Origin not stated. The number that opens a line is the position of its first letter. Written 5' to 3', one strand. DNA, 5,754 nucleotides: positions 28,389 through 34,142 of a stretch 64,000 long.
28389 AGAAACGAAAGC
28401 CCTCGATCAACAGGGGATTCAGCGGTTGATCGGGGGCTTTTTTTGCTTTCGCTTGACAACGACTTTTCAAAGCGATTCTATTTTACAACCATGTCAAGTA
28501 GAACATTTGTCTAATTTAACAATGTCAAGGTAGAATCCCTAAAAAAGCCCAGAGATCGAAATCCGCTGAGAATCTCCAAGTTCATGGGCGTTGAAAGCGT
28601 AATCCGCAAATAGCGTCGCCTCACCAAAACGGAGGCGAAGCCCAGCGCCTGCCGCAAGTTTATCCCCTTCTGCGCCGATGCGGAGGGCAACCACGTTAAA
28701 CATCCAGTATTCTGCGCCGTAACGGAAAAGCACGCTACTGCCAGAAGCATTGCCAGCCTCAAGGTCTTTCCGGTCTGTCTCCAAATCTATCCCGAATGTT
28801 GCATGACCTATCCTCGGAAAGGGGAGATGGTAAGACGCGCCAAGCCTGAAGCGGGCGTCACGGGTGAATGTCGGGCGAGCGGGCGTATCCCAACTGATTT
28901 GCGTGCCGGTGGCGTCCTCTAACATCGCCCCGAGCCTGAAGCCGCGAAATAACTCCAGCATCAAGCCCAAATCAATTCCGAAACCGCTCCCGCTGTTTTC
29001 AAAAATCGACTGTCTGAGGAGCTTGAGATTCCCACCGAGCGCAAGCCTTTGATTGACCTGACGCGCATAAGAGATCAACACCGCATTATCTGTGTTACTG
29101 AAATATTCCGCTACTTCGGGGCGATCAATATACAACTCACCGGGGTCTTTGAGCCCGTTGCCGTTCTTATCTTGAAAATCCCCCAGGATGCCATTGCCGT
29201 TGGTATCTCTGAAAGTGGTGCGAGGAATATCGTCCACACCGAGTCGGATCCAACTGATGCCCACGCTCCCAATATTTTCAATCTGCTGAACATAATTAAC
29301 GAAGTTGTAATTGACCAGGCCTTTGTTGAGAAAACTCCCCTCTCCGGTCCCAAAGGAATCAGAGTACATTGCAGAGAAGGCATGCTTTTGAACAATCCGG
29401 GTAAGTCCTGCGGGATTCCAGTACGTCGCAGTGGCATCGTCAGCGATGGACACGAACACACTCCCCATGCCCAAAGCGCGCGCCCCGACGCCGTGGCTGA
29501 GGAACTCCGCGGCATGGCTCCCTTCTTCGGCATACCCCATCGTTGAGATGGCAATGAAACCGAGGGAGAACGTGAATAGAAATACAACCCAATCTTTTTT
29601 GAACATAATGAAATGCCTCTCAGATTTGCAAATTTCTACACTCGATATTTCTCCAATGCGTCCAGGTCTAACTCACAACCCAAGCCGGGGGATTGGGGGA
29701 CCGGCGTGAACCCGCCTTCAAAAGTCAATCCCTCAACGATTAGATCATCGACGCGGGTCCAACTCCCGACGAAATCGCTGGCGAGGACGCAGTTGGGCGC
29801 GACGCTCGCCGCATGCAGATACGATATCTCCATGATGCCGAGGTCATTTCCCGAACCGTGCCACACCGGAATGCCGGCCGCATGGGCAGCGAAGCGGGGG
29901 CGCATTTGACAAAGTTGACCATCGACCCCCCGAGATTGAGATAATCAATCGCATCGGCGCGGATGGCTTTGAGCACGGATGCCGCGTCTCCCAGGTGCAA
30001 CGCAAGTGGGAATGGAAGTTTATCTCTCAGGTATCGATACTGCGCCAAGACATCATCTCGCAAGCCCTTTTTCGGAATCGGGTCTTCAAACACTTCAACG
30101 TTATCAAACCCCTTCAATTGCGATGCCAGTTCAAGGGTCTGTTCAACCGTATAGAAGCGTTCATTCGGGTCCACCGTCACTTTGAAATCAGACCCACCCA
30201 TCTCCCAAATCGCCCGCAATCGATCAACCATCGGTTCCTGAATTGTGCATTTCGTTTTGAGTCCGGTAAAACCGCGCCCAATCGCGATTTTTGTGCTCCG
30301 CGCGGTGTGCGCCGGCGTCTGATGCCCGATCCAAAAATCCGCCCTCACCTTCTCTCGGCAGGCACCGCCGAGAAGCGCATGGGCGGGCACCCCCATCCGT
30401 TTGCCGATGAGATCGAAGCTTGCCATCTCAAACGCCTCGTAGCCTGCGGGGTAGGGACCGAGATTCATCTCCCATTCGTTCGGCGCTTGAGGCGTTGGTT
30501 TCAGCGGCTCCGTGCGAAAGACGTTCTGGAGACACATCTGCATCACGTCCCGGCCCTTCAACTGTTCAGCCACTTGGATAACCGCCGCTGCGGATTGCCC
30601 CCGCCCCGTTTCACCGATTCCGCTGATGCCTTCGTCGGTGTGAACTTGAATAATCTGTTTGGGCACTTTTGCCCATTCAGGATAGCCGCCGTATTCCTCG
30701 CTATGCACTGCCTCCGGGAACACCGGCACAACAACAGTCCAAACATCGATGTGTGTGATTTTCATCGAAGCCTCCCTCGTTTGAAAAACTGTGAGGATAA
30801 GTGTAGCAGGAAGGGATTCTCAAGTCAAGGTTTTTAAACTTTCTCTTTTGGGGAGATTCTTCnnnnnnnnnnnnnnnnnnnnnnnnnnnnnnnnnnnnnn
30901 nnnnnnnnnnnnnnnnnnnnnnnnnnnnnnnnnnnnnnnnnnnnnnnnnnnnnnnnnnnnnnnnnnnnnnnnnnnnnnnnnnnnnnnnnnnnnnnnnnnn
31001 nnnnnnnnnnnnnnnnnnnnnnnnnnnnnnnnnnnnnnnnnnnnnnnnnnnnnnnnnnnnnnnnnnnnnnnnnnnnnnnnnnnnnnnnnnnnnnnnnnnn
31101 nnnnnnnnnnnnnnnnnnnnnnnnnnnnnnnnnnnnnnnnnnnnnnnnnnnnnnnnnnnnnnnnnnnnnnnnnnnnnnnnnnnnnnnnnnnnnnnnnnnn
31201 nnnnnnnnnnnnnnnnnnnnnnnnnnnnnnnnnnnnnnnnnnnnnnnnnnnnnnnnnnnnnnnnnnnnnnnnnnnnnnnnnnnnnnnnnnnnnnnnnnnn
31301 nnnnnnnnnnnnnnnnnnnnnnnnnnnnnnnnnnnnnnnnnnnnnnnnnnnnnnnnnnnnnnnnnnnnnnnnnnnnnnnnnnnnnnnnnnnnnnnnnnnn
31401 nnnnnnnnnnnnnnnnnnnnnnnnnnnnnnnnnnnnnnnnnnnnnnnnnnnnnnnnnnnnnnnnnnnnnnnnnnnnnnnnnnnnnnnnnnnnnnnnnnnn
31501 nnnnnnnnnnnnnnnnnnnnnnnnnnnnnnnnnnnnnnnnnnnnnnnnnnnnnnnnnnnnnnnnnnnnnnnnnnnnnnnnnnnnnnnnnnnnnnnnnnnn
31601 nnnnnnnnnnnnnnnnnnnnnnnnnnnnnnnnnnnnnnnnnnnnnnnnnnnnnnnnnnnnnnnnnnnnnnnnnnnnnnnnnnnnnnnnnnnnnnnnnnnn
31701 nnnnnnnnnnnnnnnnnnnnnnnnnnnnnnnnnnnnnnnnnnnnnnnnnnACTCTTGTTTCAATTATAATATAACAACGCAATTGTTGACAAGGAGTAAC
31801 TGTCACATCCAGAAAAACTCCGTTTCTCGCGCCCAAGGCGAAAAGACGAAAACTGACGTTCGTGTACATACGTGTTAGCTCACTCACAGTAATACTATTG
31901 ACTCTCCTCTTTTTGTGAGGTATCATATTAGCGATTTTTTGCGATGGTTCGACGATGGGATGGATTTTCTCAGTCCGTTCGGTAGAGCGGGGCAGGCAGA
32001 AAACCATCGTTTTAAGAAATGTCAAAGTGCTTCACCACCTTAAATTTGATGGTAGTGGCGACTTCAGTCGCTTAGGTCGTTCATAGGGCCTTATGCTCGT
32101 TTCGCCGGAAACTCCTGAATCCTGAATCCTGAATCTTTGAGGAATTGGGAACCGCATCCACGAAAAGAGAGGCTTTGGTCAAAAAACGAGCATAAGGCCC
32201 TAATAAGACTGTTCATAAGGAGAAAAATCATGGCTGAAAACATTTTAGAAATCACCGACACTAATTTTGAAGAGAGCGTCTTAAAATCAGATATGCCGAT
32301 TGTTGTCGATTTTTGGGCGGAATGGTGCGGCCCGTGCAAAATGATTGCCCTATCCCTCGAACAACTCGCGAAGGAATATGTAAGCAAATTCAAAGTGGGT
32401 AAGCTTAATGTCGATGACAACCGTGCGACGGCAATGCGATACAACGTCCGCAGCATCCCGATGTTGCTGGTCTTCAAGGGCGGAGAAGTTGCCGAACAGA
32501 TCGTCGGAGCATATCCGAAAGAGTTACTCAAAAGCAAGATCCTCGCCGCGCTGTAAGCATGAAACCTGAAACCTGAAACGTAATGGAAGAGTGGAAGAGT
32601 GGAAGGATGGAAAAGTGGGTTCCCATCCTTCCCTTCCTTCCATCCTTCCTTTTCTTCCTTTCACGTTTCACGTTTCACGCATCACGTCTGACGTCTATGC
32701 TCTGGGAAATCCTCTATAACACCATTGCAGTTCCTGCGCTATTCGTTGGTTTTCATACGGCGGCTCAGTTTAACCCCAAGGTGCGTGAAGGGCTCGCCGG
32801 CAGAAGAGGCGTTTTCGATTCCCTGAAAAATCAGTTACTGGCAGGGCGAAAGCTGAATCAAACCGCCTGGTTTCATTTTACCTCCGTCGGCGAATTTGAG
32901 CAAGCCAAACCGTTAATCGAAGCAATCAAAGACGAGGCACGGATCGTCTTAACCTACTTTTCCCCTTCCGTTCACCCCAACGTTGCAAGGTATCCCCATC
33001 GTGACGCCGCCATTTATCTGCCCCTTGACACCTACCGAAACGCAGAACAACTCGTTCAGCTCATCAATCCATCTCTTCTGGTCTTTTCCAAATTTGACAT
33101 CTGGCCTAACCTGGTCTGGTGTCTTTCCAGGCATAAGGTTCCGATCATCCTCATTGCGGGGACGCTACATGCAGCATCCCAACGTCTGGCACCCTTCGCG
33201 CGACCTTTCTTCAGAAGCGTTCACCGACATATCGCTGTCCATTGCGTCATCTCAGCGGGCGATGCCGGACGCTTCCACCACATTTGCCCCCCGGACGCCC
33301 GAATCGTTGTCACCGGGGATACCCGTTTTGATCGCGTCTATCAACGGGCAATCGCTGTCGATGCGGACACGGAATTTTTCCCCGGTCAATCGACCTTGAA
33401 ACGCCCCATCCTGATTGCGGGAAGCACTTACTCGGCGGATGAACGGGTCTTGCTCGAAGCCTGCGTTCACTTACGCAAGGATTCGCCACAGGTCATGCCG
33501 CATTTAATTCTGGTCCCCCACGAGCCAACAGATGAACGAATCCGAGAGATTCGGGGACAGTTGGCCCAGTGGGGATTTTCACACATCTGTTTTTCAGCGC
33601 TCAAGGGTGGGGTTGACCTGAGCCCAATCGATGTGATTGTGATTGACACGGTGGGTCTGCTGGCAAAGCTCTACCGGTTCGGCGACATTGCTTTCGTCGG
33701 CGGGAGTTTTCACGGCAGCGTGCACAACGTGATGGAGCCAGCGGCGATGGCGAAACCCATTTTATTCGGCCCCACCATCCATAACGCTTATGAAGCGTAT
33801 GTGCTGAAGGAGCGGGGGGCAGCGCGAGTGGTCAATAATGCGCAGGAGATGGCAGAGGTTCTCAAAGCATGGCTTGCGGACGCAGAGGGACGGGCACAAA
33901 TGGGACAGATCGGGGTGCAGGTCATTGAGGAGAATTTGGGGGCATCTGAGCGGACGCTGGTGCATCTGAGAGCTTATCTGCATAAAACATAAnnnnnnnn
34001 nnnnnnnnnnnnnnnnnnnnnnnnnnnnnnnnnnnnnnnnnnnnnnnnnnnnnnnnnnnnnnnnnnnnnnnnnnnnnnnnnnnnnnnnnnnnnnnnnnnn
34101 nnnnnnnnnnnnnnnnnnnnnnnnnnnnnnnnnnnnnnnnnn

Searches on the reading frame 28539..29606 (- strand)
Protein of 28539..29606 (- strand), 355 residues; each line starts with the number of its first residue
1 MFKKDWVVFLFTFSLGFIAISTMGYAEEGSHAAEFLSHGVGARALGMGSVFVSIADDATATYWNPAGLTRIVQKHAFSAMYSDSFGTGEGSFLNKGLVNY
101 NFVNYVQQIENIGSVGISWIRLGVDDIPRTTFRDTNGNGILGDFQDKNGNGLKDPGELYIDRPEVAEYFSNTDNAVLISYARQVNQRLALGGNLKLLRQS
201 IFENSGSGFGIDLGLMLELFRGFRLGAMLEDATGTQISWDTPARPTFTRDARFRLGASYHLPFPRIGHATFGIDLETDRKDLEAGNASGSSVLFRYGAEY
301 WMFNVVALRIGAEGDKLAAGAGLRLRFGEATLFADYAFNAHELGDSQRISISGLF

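Call 26: search_protein_families(library=ncbifam, proteins=[window:28539-29606:-], max_evalue=0.00001)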
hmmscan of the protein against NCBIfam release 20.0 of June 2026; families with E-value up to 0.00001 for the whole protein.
window:28539-29606:- (355 aa): 4 families
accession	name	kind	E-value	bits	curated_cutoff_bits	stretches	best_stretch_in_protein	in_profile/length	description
NF052325.1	PorVQ2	equivalog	1.4e-41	142.6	325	2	27-133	21-118/354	putative type IX sorting system protein PorV2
NF033709.1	PorV_fam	subfamily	7.3e-33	114.5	90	1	31-352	2-323/326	PorV/PorQ family protein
NF033711.1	T9SS_PorQ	equivalog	2.1e-11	43.4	220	0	168-216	122-170/335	type IX secretion system protein PorQ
NF033710.1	T9SS_OM_PorV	equivalog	5e-07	29.2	250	0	30-82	23-75/367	type IX secretion system outer membrane channel protein PorV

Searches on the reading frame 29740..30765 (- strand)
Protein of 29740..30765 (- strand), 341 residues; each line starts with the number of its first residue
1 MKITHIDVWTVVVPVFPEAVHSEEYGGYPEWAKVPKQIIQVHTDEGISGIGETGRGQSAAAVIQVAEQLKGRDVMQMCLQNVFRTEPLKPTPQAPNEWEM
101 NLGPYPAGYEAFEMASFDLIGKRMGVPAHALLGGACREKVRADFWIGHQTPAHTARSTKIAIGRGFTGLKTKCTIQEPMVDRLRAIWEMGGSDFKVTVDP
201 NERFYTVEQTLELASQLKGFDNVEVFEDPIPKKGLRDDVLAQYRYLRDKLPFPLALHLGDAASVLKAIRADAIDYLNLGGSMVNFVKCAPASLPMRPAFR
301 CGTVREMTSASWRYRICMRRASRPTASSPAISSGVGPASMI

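Call 26: search_protein_families(library=ncbifam, proteins=[window:29740-30765:-], max_evalue=0.00001)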
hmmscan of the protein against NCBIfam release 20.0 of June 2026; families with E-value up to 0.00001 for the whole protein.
window:29740-30765:- (341 aa): 9 families
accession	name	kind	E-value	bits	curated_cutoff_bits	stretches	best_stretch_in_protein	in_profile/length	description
NF010624.0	PRK14017.1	equivalog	1.3e-14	54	311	1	38-186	17-160/382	galactonate dehydratase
NF040790.2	glucon_galact_dh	equivalog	1.2e-12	47.4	750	1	31-276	21-269/390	bifunctional D-gluconate/D-galactonate dehydratase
NF043002.1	HProlDhtase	equivalog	1.6e-12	47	500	1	1-283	1-269/366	cis-3-hydroxy-L-proline dehydratase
NF041118.1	A_G_epim_Thtga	equivalog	9e-12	44.8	500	1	39-278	34-263/341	L-Ala-D/L-Glu epimerase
NF040866.1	AraD_Arch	equivalog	4.1e-11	42.5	650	1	109-232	104-230/372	arabinonate dehydratase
TIGR02534.1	mucon_cyclo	subfamily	1.2e-08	34.4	334.95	1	111-234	102-226/368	muconate/chloromuconate family cycloisomerase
NF043051.1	ManoateDhtManD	equivalog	3.4e-08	32.7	550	1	39-189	20-164/403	D-mannonate dehydratase ManD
NF011654.0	PRK15072.1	subfamily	5.7e-07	28.7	430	1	39-186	20-161/404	D-galactonate dehydratase family protein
NF042940.1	racemase_DgcA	equivalog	4e-06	26.3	400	1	108-243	84-211/323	N-acetyl-D-Glu racemase DgcA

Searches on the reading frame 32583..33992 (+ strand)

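Call 26: search_protein_families(library=ncbifam, proteins=[window:32583-33992:+], max_evalue=0.00001)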
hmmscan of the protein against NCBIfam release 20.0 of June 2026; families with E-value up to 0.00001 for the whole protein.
window:32583-33992:+ (469 aa): 5 families
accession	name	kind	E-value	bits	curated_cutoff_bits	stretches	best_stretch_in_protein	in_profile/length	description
NF004388.0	PRK05749.1-4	equivalog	2.8e-61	207.3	438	1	48-468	13-423/425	lipid IV(A) 3-deoxy-D-manno-octulosonic acid transferase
NF004386.0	PRK05749.1-2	equivalog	3.1e-47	161.3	524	1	40-467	5-428/433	lipid IV(A) 3-deoxy-D-manno-octulosonic acid transferase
NF004385.0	PRK05749.1-1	equivalog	2.2e-46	158.4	590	1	93-467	49-421/425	lipid IV(A) 3-deoxy-D-manno-octulosonic acid transferase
NF004389.0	PRK05749.1-5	equivalog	1.1e-38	133.2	363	1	64-431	27-376/402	lipid IV(A) 3-deoxy-D-manno-octulosonic acid transferase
NF004387.0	PRK05749.1-3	equivalog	5.7e-35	120.9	617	1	93-467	57-424/440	lipid IV(A) 3-deoxy-D-manno-octulosonic acid transferase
